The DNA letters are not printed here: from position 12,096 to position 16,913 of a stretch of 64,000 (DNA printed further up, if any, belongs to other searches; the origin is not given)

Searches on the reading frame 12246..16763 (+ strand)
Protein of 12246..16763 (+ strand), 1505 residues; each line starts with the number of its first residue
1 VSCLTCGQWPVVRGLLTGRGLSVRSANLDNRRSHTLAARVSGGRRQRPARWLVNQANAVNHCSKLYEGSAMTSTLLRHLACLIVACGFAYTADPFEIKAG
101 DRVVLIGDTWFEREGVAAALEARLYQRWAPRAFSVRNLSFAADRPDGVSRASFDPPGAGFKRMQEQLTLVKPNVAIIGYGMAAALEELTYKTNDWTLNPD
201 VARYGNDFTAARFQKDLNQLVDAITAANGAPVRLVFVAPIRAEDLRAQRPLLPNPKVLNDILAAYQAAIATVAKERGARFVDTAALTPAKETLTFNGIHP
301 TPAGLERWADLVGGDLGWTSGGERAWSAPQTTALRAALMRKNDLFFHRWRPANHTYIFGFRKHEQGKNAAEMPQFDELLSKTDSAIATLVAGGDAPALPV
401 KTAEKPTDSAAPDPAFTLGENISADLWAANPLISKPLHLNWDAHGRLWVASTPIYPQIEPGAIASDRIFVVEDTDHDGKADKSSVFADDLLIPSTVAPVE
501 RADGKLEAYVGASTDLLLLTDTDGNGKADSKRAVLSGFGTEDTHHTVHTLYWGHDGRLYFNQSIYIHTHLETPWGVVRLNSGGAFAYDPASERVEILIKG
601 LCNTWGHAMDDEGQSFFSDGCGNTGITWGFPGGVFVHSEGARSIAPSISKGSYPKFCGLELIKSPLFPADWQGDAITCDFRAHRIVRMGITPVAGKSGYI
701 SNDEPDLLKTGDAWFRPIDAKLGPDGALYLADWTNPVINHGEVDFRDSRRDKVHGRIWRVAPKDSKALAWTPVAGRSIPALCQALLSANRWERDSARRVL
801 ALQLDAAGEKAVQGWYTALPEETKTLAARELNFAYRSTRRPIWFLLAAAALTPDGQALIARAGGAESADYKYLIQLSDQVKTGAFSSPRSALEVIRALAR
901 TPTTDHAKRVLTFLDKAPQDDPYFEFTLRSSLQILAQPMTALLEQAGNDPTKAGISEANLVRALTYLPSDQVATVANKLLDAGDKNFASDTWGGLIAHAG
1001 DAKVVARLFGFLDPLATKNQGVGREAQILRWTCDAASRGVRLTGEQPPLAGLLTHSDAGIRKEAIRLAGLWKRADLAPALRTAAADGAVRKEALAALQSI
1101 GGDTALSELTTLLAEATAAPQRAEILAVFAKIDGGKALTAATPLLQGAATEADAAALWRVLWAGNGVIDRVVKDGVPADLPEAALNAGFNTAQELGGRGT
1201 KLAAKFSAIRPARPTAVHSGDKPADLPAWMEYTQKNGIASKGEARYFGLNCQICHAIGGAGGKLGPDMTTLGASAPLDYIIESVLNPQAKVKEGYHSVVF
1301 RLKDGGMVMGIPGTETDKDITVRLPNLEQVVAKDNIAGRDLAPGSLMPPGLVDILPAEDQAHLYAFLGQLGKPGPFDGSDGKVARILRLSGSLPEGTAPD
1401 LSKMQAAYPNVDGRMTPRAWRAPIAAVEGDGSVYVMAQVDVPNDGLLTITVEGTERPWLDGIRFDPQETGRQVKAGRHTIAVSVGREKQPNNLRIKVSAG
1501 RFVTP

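Call 71: search_protein_families(library=pfam, proteins=[window:12246-16763:+], max_evalue=0.00001)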
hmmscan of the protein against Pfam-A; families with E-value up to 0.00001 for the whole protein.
window:12246-16763:+ (1505 aa): 3 families
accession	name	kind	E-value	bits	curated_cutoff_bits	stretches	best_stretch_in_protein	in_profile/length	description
PF23500.1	DUF7133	-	6.8e-68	230.2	27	2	416-619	9-205/385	Domain of unknown function (DUF7133)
PF13472.12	Lipase_GDSL_2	-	2.7e-10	41.5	32.9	1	163-304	51-175/178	GDSL-like Lipase/Acylhydrolase family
PF13646.12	HEAT_2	-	5.8e-07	30.1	27.7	1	1049-1124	5-82/88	HEAT repeats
